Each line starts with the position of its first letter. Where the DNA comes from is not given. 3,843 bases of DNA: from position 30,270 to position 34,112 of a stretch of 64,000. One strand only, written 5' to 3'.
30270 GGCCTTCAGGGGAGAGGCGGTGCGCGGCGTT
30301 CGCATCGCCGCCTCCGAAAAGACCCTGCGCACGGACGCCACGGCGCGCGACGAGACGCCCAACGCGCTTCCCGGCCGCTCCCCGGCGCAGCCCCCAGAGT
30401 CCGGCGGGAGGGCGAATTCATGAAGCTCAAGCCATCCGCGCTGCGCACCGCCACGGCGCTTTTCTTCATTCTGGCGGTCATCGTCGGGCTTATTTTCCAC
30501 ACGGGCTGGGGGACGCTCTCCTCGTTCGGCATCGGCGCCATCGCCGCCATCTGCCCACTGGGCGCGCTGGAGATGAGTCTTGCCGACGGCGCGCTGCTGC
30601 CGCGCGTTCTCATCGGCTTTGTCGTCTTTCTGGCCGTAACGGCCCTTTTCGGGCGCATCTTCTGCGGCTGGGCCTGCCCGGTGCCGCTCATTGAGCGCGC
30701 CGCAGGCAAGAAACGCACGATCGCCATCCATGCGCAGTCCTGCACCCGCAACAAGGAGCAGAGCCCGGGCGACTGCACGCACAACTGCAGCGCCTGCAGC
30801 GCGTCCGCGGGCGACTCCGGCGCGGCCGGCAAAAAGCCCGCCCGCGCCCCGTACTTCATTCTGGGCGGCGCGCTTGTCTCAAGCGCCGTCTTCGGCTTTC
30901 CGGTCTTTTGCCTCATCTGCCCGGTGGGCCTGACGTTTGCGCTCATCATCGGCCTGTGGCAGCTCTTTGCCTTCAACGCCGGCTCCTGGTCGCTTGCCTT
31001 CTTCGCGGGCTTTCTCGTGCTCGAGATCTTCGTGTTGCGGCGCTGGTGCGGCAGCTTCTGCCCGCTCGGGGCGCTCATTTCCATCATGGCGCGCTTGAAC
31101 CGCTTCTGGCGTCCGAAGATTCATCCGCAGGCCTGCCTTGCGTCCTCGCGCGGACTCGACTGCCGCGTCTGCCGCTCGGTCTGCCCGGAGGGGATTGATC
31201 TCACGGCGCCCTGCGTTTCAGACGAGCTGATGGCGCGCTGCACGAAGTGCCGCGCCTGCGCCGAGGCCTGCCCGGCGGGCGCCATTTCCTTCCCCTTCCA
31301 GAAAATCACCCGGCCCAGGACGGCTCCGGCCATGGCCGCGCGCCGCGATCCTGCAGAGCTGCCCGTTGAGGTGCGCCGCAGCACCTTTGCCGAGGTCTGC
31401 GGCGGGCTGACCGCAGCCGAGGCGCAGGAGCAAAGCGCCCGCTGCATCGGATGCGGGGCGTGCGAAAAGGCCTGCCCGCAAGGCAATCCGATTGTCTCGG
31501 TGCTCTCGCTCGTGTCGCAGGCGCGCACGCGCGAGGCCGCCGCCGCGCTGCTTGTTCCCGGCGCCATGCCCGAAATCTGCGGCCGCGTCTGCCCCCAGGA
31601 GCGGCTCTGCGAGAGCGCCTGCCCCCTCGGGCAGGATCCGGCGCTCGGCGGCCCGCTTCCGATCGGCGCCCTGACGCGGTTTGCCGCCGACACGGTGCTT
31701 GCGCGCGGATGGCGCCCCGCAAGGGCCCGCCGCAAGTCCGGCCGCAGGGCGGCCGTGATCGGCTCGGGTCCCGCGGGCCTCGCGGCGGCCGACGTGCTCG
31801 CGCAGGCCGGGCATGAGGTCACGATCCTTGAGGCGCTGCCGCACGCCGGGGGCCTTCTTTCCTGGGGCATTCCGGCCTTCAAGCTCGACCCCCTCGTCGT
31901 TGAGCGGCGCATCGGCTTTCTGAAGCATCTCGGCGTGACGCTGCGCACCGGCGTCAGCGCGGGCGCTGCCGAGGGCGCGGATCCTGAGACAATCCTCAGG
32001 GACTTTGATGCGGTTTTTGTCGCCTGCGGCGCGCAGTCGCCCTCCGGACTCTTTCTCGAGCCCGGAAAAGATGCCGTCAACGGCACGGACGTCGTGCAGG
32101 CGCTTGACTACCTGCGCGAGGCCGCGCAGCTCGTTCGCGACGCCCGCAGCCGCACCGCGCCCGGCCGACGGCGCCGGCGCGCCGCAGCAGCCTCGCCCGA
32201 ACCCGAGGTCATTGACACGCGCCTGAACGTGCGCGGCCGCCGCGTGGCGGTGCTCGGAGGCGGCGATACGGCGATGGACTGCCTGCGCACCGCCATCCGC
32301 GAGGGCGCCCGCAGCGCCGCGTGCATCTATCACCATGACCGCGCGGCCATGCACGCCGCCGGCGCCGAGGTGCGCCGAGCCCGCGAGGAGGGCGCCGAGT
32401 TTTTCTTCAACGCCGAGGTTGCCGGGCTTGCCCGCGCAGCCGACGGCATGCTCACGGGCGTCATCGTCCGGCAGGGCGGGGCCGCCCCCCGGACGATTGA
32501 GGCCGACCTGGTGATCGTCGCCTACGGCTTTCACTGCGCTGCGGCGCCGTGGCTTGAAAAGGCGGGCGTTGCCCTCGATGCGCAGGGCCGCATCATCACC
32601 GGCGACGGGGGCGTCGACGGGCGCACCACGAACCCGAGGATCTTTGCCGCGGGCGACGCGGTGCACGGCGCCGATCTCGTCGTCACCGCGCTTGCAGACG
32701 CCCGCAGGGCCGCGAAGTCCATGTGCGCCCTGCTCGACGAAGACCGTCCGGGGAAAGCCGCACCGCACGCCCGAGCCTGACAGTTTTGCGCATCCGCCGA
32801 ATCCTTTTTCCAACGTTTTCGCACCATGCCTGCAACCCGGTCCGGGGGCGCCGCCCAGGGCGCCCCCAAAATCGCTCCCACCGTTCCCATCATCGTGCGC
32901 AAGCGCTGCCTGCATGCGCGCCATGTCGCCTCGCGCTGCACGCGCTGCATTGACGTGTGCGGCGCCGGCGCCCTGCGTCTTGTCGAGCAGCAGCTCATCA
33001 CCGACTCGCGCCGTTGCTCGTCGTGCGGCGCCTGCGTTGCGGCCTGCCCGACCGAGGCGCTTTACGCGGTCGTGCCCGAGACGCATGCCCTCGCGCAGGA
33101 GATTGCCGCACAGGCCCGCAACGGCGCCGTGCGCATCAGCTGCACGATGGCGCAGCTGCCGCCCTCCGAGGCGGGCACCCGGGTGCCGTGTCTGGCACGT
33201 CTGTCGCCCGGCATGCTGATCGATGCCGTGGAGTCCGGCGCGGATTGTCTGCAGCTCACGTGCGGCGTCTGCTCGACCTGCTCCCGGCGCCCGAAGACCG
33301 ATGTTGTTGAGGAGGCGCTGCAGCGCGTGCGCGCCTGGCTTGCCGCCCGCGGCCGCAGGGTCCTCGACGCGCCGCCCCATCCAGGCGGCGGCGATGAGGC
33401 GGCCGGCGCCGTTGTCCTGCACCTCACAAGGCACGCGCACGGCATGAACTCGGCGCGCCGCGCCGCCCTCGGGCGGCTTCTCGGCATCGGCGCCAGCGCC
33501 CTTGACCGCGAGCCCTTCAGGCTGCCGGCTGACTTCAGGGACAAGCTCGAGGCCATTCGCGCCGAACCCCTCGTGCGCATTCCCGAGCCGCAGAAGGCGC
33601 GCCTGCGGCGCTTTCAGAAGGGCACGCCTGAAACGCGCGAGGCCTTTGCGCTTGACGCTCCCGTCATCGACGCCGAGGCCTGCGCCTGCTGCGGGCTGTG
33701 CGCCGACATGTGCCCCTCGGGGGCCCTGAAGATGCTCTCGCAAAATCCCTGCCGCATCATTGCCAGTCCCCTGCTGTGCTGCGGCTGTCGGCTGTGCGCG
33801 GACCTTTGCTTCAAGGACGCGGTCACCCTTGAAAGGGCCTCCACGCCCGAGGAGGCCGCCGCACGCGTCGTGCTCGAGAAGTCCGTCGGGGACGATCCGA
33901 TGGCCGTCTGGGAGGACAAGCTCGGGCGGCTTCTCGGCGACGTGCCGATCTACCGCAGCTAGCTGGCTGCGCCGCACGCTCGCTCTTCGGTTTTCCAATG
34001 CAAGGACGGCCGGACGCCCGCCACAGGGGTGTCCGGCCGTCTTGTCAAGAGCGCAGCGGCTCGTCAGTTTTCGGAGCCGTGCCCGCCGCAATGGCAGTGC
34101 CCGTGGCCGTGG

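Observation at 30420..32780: NapH-like membrane Fe-S protein fused to a GltD-like NAD(P)H:FAD oxidoreductase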

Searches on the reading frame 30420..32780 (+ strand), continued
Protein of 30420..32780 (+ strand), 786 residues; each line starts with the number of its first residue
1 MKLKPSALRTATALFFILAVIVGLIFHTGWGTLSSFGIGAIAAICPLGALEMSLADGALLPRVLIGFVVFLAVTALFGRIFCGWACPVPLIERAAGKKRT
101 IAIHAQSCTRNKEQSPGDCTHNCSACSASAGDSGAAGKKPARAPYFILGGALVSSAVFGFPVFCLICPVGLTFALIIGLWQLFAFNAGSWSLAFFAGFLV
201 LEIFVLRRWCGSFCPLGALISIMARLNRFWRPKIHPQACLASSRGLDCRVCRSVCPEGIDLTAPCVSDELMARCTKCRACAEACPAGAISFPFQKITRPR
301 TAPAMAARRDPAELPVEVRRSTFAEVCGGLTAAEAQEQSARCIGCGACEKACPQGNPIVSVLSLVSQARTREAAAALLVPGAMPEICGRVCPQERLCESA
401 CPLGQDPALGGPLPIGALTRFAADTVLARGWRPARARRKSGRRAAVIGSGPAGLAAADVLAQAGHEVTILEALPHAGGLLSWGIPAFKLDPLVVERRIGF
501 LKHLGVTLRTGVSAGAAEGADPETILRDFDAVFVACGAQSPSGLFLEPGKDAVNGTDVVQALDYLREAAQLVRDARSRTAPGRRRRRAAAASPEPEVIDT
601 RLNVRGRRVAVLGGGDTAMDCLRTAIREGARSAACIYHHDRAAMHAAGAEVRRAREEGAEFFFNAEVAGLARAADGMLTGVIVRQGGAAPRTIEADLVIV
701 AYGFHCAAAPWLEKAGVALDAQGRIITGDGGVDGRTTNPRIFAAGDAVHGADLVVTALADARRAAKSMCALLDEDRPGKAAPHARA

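Call 49: fold_search(model_id=the predicted structure, library=pdb)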
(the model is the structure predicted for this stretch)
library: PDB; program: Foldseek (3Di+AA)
matches with E <= 10: 1869; with E <= 0.001: 581
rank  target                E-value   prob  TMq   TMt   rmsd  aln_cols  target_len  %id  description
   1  5jfc_L                7.1e-35  1.00  0.51  0.85   4.2       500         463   30  NADH-dependent Ferredoxin:NADP Oxidoreductase (NfnI) from Pyrococcus furiosus (released 2017-04-12)
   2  6s6s_E                2.1e-34  1.00  0.52  0.86   3.8       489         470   35  Structure of Azospirillum brasilense Glutamate Synthase in a4b4 oligomeric state. (released 2019-09-11)
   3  5jca_L                2.9e-34  1.00  0.50  0.82   5.1       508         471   30  NADP(H) bound NADH-dependent Ferredoxin:NADP Oxidoreductase (NfnI) from Pyrococcus furiosus (released 2017-04-12)
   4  5vj7_A                3.7e-33  1.00  0.51  0.86   4.0       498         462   30  Ferredoxin NADP Oxidoreductase (Xfn) (released 2017-07-19)
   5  4ylf_B                5.8e-33  1.00  0.51  0.84   5.3       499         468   30  Insights into flavin-based electron bifurcation via the NADH-dependent reduced ferredoxin-NADP oxidoreductase structur (released 2015-07-08)
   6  6s6t_E                2.3e-32  1.00  0.52  0.85   3.9       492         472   35  Structure of Azospirillum brasilense Glutamate Synthase in a4b3 oligomeric state (released 2019-09-11)
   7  2vdc_G                9.3e-31  1.00  0.49  0.83   4.4       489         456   34  THE 9.5 A RESOLUTION STRUCTURE OF GLUTAMATE SYNTHASE FROM CRYO-ELECTRON MICROSCOPY AND ITS OLIGOMERIZATION BEHAVIOR IN (released 2008-01-15)
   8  9n5u_A                9.8e-29  1.00  0.44  0.37   7.7       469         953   28  Structure of the Thermococcus sibiricus NfnABC complex (released 2025-05-07)
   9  8f6n_D                6.4e-28  1.00  0.50  0.40   6.7       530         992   23  Dihydropyrimidine Dehydrogenase (DPD) C671S Mutant Soaked with Thymine Quasi-Anaerobically (released 2023-02-01)
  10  7m32_D                1.8e-27  1.00  0.50  0.39   5.1       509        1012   24  Dihydropyrimidine Dehydrogenase (DPD) C671A Mutant Soaked with Uracil and NADPH Anaerobically (released 2021-06-09)
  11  7ljs_B                1.9e-27  1.00  0.49  0.39   6.5       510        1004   24  Porcine Dihydropyrimidine dehydrogenase (DPD) complexed with 5-Ethynyluracil (5EU) - Open Form (released 2021-04-07)
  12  1h7w_B                2.0e-27  1.00  0.50  0.39   4.6       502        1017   24  Dihydropyrimidine dehydrogenase (DPD) from pig (released 2001-02-23)
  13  1h7x_A                2.2e-27  1.00  0.51  0.40   4.8       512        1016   24  Dihydropyrimidine dehydrogenase (DPD) from pig, ternary complex of a mutant enzyme (C671A), NADPH and 5-fluorouracil (released 2001-02-23)
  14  7m32_A                2.3e-27  1.00  0.50  0.40   5.0       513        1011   24  Dihydropyrimidine Dehydrogenase (DPD) C671A Mutant Soaked with Uracil and NADPH Anaerobically (released 2021-06-09)
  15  1h7x_B                2.9e-27  1.00  0.50  0.39   4.9       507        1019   24  Dihydropyrimidine dehydrogenase (DPD) from pig, ternary complex of a mutant enzyme (C671A), NADPH and 5-fluorouracil (released 2001-02-23)
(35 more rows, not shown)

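Call 59: search_protein_families(library=pfam, proteins=[L002:3904-4770:+, L004:7493-8350:+], max_evalue=10)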
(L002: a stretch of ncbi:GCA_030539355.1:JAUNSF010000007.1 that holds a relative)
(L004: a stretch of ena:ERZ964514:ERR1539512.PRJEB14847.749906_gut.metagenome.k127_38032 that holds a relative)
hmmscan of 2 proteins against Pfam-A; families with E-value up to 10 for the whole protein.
L002:3904-4770:+ (288 aa): 1 family
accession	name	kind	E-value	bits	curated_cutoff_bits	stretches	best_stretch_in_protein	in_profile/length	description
PF06979.18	TMEM70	-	0.04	14.3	22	1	196-249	26-78/157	TMEM70/TMEM186/TMEM223 protein family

L004:7493-8350:+ (285 aa): 0 families

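Call 64: list_cluster_members(proteins=[P0001, P0090, P0029, P0006, P0011])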
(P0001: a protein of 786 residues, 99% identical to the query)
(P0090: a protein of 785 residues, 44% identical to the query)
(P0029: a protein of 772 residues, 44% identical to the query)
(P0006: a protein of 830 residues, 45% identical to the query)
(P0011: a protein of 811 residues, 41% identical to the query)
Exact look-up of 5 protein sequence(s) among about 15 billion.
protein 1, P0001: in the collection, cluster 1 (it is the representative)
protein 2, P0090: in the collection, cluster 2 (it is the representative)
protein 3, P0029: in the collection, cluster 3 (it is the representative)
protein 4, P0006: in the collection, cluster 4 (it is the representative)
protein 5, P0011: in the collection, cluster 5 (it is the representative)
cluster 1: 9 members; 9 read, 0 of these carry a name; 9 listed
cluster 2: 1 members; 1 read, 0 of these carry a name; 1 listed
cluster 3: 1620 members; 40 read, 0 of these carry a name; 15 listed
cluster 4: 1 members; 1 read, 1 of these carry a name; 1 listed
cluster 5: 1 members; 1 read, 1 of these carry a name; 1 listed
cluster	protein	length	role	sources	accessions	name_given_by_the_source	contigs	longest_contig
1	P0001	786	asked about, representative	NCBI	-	-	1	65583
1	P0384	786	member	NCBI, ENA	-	-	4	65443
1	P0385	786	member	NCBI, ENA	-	-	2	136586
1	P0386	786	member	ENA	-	-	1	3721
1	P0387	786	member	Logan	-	-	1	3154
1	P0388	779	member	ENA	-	-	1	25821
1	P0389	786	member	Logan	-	-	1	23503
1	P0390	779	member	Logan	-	-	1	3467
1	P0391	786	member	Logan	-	-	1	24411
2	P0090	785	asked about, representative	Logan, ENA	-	-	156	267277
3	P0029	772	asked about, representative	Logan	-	-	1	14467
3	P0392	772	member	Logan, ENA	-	-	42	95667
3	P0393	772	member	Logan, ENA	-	-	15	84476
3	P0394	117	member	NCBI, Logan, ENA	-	-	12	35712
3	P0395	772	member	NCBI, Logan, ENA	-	-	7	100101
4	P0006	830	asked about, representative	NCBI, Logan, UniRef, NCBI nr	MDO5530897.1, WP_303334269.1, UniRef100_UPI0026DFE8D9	FAD-dependent oxidoreductase [Sutterella sp.] | FAD-dependent oxidoreductase n=1 Tax=Sutterella sp. TaxID=1981025 RepID=UPI0026DFE8D9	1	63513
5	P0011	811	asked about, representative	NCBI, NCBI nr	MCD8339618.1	MAG: FAD-dependent oxidoreductase [Burkholderiales bacterium] | FAD-dependent oxidoreductase [Burkholderiales bacterium]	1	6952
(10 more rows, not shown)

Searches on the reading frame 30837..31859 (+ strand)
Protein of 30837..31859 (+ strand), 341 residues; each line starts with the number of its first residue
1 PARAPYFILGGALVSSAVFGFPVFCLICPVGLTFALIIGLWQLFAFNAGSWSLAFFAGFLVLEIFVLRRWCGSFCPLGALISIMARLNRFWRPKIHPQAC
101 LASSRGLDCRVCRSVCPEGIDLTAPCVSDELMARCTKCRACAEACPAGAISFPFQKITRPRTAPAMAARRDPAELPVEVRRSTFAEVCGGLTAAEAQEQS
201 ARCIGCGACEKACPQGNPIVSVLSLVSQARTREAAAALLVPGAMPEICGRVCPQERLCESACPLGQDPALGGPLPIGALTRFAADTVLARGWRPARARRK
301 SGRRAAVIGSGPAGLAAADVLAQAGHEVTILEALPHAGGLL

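Call 33: find_related_loci(query=A2, collection=genome_contigs, flank=9000)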
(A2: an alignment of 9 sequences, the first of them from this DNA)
Query A2 (341 aa) in genome_contigs; peptide patterns used: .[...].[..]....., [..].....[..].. (x = any residue, [..] = any of these).
580 stretches matched a pattern; 373 encode a relative of the query (tblastn E <= 1e-3); the best 80 are kept; 79 distinct loci.
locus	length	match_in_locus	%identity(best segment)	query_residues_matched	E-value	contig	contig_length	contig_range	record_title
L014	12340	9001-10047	65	1-341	8e-145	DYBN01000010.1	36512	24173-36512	MAG TPA_asm: Sutterella sp. isolate HRGM_Genome_2132 HRGM_Genome_2132_10, whole genome shotgun sequence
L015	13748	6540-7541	54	5-341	2e-110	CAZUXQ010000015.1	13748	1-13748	MAG TPA_asm: uncultured Sutterella sp. isolate SRP141132_co4_395 genome assembly, contig: NODE_4543_length_13748_cov_4.3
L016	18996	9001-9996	56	5-341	3e-107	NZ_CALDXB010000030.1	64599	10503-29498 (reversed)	MAG: uncultured Sutterella sp. isolate SRR7658642_bin.41_CONCOCT_v1.1_MAG ERZ1034901.112, whole genome shotgun sequence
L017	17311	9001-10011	50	2-341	2e-105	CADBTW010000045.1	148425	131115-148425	MAG: uncultured Sutterellaceae bacterium isolate RUG14292 genome assembly, contig: RUG14292_asm_45, whole genome shotgun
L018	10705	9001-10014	55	1-341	3e-105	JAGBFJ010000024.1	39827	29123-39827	MAG: Sutterella sp. isolate RGIG9068 Water_deer_Rectum.Co__c268895, whole genome shotgun sequence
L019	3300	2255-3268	56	1-341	7e-107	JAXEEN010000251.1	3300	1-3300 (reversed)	MAG: Sutterella sp. isolate SUG3612 k141_2710716, whole genome shotgun sequence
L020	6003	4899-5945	55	1-341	5e-104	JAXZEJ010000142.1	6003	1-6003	MAG: bacterium isolate P055-63 NODE_6520_length_6003_cov_5.369200, whole genome shotgun sequence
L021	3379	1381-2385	49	3-341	1e-104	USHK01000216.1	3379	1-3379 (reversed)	uncultured Sutterella sp. isolate UMGS1718 genome assembly, contig: NODE_6140_length_3379_cov_2.931709, whole genome sho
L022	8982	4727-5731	51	3-341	6e-102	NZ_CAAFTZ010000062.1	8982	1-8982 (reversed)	MAG: uncultured Parasutterella sp. isolate HGM19321, whole genome shotgun sequence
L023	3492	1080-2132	51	3-341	3e-103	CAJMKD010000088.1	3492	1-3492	MAG TPA_asm: uncultured Sutterella sp. isolate SRR5558281-bin.16 genome assembly, contig: NODE_6416_length_3492_cov_2.63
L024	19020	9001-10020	51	3-341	3e-100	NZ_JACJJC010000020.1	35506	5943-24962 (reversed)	Sutterella massiliensis strain An829 An829_NODE_20_length_35506_cov_74.9095, whole genome shotgun sequence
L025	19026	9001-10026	48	3-341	1e-100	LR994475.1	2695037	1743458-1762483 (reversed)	uncultured Sutterella sp. isolate Sutterella canine HQ MAG genome assembly, chromosome: 1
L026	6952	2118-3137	49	2-341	5e-99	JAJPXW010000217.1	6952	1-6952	MAG: Burkholderiales bacterium isolate AH.14_12 NODE_1716_length_6952_cov_4.242714, whole genome shotgun sequence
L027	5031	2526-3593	52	3-341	4e-98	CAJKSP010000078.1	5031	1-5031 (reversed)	MAG TPA_asm: uncultured Sutterella sp. isolate ERR1430431-bin.4 genome assembly, contig: NODE_10243_length_5031_cov_9.07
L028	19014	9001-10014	51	3-341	3e-97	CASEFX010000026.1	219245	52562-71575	uncultured Sutterella sp. isolate SI.A11.metabat-bins.53 genome assembly, contig: SI.A11.metabat-bins.53.fa_k141_206300,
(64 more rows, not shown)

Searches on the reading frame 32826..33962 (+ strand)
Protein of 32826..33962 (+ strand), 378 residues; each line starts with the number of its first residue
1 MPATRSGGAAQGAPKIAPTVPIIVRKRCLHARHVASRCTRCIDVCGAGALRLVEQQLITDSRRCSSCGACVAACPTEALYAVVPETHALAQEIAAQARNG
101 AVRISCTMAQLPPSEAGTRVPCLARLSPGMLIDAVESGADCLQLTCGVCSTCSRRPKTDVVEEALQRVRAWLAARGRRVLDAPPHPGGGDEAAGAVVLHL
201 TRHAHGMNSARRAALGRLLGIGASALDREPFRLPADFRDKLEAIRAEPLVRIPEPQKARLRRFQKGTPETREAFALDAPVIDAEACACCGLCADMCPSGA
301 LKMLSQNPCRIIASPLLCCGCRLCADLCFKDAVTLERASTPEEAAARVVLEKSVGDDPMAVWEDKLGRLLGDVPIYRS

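Call 5: search_protein_families(library=pfam, proteins=[window:32826-33962:+], max_evalue=0.01)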
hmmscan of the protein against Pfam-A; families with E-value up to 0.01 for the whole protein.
window:32826-33962:+ (378 aa): 11 families
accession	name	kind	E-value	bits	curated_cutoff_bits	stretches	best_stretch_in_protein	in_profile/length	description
PF12838.12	Fer4_7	-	1.1e-10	42.2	27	2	37-78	4-52/52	4Fe-4S dicluster domain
PF00037.32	Fer4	-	5.6e-10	39.1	21.1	2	60-80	4-24/24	4Fe-4S binding domain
PF13484.11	Fer4_16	-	1.8e-07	32.3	30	1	63-92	1-28/66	4Fe-4S double cluster binding domain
PF13187.11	Fer4_9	-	2.9e-06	27.6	27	1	37-78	4-51/52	4Fe-4S dicluster domain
PF13237.11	Fer4_10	-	4.9e-06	26.8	25.5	2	36-75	10-53/53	4Fe-4S dicluster domain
PF13534.11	Fer4_17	-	7.6e-06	26.8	22.2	0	259-299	25-59/61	4Fe-4S dicluster domain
PF14697.11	Fer4_21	-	0.00033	21.1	35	1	37-78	10-56/59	4Fe-4S dicluster domain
PF12797.12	Fer4_2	-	0.00079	19.7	24.5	1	59-76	5-22/22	4Fe-4S binding domain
PF25160.1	LdpA_Fe-S-bd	-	0.0014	18.8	27.6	1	36-79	3-43/49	LdpA Fe-S cluster-binding domain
PF02662.21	FlpD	-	0.002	18.6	22.3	1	107-173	20-86/123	Methyl-viologen-reducing hydrogenase, delta subunit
PF12837.12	Fer4_6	-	0.0092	16.3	25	1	60-79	5-24/24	4Fe-4S binding domain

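Call 6: search_protein_families(library=ncbifam, proteins=[window:32826-33962:+], max_evalue=0.001)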
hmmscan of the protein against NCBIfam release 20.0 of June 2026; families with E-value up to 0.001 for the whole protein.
window:32826-33962:+ (378 aa): 39 families (the best 25 are shown)
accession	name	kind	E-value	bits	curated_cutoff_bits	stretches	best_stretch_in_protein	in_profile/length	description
TIGR04041.1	activase_YjjW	hypoth_equivalog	2.6e-10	40.2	250.2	1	33-79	41-87/276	YjjW family glycine radical enzyme activase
NF040770.1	hetero_SS_HdrA2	exception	7.2e-10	37.6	1100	2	279-347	572-636/777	CoB-CoM heterodisulfide reductase HdrA2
NF041891.1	hdrA_Methbact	equivalog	1.4e-09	36.8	1300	2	18-80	564-619/762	ferredoxin:CoB-CoM heterodisulfide reductase subunit HdrA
TIGR04395.1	cutC_activ_rSAM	equivalog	2.2e-09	37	360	2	281-335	51-105/309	choline TMA-lyase-activating enzyme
NF045874.1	Vhu_polyferre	exception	2.9e-09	36.1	600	2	278-336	286-349/381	F420-non-reducing hydrogenase associated-polyferredoxin VhuB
NF042909.1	FMH_DH_FwdF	exception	3.8e-09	36.1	375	2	279-352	220-293/336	tungsten-dependent formylmethanofuran dehydrogenase subunit FwdF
NF041778.1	hetero_SS_HdrA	equivalog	4.9e-09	34.6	1400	1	273-339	576-639/771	ferredoxin:CoB-CoM heterodisulfide reductase subunit HdrA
NF038196.1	ferrodoxin_EFR1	subfamily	2.5e-08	34.3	75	2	29-79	180-229/242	EFR1 family ferrodoxin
TIGR02700.1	flavo_MJ0208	hypoth_equivalog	2.9e-08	33.3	251.35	2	32-81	147-196/234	dihydromethanopterin reductase (acceptor)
NF043069.1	T4HPD_activ_SAM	equivalog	3.3e-08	33.3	425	1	31-83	49-101/299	trans-4-hydroxy-L-proline dehydratase activase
NF043039.1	HgcAB_like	equivalog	4.2e-08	33.2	285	1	35-80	302-350/350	HgcAB-like fusion protein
TIGR02179.1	PorD_KorD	subfamily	7.7e-08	32.3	60.05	2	33-82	25-75/78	2-oxoacid:acceptor oxidoreductase, delta subunit, pyruvate/2-ketoisovalerate family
NF007203.0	PRK09624.1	equivalog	8.9e-08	32.3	171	0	32-82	50-101/105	pyuvate ferredoxin oxidoreductase subunit delta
NF006221.0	PRK08348.1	subfamily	1.3e-07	31.4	124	2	17-80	27-93/136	NADH-plastoquinone oxidoreductase subunit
NF004546.0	PRK05888.3-3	equivalog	2.8e-07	30.1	260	1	59-82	104-127/196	NADH-quinone oxidoreductase subunit NuoI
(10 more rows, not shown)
